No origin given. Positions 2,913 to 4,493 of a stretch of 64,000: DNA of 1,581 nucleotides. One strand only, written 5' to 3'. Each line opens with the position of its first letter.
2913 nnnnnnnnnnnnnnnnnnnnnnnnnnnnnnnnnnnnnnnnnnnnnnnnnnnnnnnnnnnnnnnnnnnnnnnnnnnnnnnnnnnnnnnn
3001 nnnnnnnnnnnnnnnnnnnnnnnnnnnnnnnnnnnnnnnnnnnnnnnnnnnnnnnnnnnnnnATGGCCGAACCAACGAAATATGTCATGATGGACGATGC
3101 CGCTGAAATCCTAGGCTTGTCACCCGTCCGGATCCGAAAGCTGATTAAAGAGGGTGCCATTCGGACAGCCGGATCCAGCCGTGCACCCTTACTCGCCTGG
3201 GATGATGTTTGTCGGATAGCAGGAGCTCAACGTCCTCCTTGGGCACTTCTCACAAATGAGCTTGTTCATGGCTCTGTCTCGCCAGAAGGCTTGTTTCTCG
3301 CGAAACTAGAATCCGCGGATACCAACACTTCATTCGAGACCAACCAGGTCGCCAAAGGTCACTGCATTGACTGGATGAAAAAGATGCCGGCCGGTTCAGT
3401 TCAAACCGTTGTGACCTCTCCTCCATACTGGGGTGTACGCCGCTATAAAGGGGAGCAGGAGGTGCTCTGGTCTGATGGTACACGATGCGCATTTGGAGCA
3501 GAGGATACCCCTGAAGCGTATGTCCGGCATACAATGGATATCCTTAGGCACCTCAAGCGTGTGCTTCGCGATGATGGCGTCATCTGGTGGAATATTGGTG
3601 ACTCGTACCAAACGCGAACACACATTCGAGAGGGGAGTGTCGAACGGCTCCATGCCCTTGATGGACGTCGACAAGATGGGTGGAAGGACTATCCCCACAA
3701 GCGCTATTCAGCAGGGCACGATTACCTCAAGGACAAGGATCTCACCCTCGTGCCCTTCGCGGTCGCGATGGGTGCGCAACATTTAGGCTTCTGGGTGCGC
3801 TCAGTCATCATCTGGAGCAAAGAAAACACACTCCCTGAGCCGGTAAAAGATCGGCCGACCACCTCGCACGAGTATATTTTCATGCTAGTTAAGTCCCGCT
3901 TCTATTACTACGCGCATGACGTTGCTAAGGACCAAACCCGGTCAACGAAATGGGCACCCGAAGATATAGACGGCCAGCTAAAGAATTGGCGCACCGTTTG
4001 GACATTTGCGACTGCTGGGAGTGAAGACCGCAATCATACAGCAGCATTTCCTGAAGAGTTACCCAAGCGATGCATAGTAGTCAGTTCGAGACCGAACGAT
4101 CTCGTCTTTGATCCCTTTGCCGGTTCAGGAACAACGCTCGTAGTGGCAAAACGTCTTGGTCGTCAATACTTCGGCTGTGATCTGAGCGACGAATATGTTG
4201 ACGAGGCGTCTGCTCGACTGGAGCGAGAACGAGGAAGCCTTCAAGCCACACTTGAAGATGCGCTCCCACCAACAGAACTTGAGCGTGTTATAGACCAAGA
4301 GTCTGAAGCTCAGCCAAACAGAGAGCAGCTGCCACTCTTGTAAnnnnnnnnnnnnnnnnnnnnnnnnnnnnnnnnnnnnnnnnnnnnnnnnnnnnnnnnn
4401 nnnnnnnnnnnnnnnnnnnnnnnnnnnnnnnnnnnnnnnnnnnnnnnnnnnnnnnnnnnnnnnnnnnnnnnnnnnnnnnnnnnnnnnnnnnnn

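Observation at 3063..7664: McrBC type IV system coupled to an XRE controller and converging on an HTH-fused SPPY methyltransferase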

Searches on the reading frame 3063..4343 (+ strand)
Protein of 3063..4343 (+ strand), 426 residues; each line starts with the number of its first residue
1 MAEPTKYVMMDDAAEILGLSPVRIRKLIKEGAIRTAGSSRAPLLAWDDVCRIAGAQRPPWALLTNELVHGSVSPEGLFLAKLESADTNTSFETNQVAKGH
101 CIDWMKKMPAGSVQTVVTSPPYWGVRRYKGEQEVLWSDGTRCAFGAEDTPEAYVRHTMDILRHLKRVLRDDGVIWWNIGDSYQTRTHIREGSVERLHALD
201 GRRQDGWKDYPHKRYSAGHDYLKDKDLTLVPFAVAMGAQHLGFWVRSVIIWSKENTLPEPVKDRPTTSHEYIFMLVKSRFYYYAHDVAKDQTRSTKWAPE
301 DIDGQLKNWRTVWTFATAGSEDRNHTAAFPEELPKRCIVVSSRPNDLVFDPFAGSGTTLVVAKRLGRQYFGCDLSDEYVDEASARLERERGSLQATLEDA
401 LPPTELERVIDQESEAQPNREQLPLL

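Call 3: search_protein_families(library=pfam, proteins=[window:3063-4343:+], max_evalue=0.01)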
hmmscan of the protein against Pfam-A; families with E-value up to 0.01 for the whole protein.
window:3063-4343:+ (426 aa): 5 families
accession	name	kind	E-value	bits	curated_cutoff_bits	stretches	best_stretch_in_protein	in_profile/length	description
PF01555.25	N6_N4_Mtase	-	1.7e-52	179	26.7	1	113-382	1-219/221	DNA methylase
PF12728.13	HTH_17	-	0.00061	20.4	27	1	11-37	5-31/51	Helix-turn-helix domain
PF08241.18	Methyltransf_11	-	0.0028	18.7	21.2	0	353-399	5-53/95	Methyltransferase domain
PF13649.12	Methyltransf_25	-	0.0055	17.8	27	0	352-400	5-55/97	Methyltransferase domain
PF08242.18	Methyltransf_12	-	0.0057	17.8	30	0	353-394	5-48/98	Methyltransferase domain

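Call 4: search_protein_families(library=padloc, proteins=[window:3063-4343:+], max_evalue=0.01)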
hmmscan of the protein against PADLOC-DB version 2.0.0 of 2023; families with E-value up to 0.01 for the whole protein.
window:3063-4343:+ (426 aa): 70 families (the best 25 are shown)
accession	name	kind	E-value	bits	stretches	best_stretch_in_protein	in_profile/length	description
PDLC03387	MTase_II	-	6.9e-75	249.9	1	90-389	8-278/289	Type II methyltransferase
PDLC03252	MTase_II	-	1.1e-54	184.2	1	6-393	3-360/365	Type II methyltransferase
PDLC03336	MTase_II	-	1.2e-38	131.3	2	98-288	33-190/421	Type II methyltransferase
PDLC03371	MTase_II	-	1.2e-38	131.1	2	234-390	103-256/260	Type II methyltransferase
PDLC03353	MTase_II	-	3.7e-38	129.5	1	89-390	5-254/260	Type II methyltransferase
PDLC03309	MTase_II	-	9.9e-34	114.8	2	142-386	121-343/353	Type II methyltransferase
PDLC03216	MTase_II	-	1e-33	114.9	2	232-400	103-269/364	Type II methyltransferase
PDLC03738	oMTase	-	3.6e-31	106.2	2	232-390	112-269/376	orphan methyltransferase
PDLC03350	MTase_II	-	6.3e-28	96.1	2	239-388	145-297/312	Type II methyltransferase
PDLC03299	MTase_II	-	9.7e-27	92.2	2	242-387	102-258/296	Type II methyltransferase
PDLC03316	MTase_II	-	1.6e-26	91.2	2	111-188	53-120/390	Type II methyltransferase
PDLC03303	MTase_II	-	1e-22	78.5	3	106-186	16-86/668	Type II methyltransferase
PDLC03230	MTase_II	-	1.3e-21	75.3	2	240-386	127-282/360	Type II methyltransferase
PDLC03265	MTase_II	-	2.5e-19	67.9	2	307-387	249-329/333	Type II methyltransferase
PDLC03259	MTase_II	-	2.5e-18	64.1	2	310-395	181-264/423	Type II methyltransferase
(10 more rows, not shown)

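Call 5: search_protein_families(library=ncbifam, proteins=[window:3063-4343:+], max_evalue=0.01)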
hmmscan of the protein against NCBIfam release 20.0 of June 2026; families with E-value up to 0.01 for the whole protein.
window:3063-4343:+ (426 aa): 4 families
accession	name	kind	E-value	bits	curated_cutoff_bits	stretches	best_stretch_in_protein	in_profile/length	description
NF050803.1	DnaMtaseCcrMCaul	equivalog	3.5e-32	111.7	830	2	232-397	95-258/350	adenine-specific DNA-methyltransferase CcrM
NF008572.0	PRK11524.1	equivalog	3.9e-17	62.3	292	1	312-387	179-257/294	adenine-specific DNA-methyltransferase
NF010253.0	PRK13699.1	subfamily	1.3e-13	51.2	244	1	320-395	139-214/226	DNA methyltransferase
TIGR01177.1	TIGR01177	hypoth_equivalog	0.00043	19.7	316.55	1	343-387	181-225/330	TIGR01177 family methyltransferase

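Call 42: search_solved_structures(query=window:3063-4343:+, max_evalue=0.001, show_alignments=1)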
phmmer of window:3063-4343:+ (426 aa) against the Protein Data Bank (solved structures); distinct sequences matched with E-value up to 0.001: 12.
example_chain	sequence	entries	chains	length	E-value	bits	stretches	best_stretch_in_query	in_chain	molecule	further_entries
6pbd_A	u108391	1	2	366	1.9e-23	86.2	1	232-387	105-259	Modification methylase CcrMI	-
2zie_A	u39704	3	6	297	1.1e-18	70.6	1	268-393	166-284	Putative modification methylase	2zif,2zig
1g60_A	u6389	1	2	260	1.6e-17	66.6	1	245-385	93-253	Adenine-specific Methyltransferase MboIIA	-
8s9n_A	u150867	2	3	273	2.2e-17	66.2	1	320-395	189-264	DNA cytosine-N4 methyltransferase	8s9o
8s9m_A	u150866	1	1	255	2.4e-17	66.1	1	320-395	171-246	DNA cytosine-N4 methyltransferase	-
5hek_A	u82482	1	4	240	1.3e-09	40.6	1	239-386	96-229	Adenine specific DNA methyltransferase (DpnA)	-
5hfj_A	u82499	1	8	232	1.4e-09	40.6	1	239-386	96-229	Adenine specific DNA methyltransferase (DpnA)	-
9c3u_A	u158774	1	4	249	8.9e-09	37.9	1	249-385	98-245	Methyltransferase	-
8urk_A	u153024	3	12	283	1.1e-08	37.5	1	249-385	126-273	Methyltransferase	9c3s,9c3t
1boo_A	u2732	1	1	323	3.1e-08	36.1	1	323-385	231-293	PROTEIN (N-4 CYTOSINE-SPECIFIC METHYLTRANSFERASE PVU II)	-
1eg2_A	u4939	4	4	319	5.8e-06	28.6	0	245-375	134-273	MODIFICATION METHYLASE RSRI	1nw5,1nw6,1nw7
1nw8_A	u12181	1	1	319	5.9e-06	28.6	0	245-375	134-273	MODIFICATION METHYLASE RSRI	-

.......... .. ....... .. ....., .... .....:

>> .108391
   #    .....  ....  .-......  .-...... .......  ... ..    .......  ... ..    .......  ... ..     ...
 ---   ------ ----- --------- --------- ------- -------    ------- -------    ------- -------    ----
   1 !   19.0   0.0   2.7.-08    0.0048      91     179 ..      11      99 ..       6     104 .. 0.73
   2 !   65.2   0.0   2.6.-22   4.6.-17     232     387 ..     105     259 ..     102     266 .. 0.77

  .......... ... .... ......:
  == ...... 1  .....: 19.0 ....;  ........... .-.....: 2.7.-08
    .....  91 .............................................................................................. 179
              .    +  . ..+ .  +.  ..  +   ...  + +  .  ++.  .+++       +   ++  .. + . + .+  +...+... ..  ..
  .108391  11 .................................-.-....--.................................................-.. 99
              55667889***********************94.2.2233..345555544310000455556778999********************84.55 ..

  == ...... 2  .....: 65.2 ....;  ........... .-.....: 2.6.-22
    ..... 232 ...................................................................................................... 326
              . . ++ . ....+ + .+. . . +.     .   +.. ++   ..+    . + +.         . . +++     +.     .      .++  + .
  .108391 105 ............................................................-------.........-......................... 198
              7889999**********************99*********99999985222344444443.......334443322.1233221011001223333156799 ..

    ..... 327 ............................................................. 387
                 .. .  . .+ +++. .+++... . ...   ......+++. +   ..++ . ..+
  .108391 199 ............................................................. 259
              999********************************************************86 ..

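Call 66: search_dna_similar(query=window:3063-4343:+, collection=plasmids, mode=protein, max_evalue=1e-20, max_rows=12)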
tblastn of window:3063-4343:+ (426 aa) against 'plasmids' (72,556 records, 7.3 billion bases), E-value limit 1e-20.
Records with a match: 107; places in all: 111; records where one place covers at least 80% of the query: 0.
Best place of each record, by identity: <60% 107.
By first word of the organism name: Xanthomonas 30; Klebsiella 14; Clostridium 6; Aeromonas 5; Streptomyces 3; Mycobacteroides 3; Mycobacterium 3; Pseudomonas 2; Serratia 2; Enterobacter 2; and 32 more.
By predicted mobility (MOB-suite, as given by PLSDB): non-mobilizable 45; conjugative 35; mobilizable 27.
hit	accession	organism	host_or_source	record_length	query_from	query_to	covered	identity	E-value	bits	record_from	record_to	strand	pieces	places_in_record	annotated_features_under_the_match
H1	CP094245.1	Xanthomonas phaseoli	Common bean,single cell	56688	79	393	74%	36.8%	4e-49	186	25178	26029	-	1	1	site-specific DNA-methyltransferase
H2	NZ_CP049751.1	Rhodococcus fascians A21d2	Oenothera speciosa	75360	92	392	71%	38.2%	1e-64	231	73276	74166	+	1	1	site-specific DNA-methyltransferase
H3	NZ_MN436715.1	Klebsiella pneumoniae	-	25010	90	404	74%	36.2%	3e-48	184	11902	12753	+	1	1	site-specific DNA-methyltransferase | XcyI family restriction endonuclease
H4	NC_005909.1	Pseudomonas alcaligenes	-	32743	90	404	74%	36.2%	4e-48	183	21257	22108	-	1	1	site-specific DNA-methyltransferase | XcyI family restriction endonuclease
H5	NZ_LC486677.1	Serratia marcescens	-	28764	90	404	74%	36.2%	9e-48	182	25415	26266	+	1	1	site-specific DNA-methyltransferase | XcyI family restriction endonuclease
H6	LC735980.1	Enterobacter roggenkampii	-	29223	90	404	74%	36.2%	9e-48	182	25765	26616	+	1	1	hypothetical protein (x2)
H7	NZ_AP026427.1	Klebsiella quasipneumoniae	-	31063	90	404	74%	36.2%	9e-48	182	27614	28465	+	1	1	site-specific DNA-methyltransferase | XcyI family restriction endonuclease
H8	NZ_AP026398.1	Klebsiella quasipneumoniae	-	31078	90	404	74%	36.2%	9e-48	182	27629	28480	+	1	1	site-specific DNA-methyltransferase | XcyI family restriction endonuclease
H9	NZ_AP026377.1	Aeromonas caviae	-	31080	90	404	74%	36.2%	9e-48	182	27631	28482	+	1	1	site-specific DNA-methyltransferase | XcyI family restriction endonuclease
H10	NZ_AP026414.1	Klebsiella quasipneumoniae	-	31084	90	404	74%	36.2%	9e-48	182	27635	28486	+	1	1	site-specific DNA-methyltransferase | XcyI family restriction endonuclease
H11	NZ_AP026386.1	Citrobacter braakii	-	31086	90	404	74%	36.2%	9e-48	182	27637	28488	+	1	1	site-specific DNA-methyltransferase | XcyI family restriction endonuclease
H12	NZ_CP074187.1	Raoultella planticola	lake water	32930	90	404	74%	36.2%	9e-48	182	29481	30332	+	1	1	site-specific DNA-methyltransferase | XcyI family restriction endonuclease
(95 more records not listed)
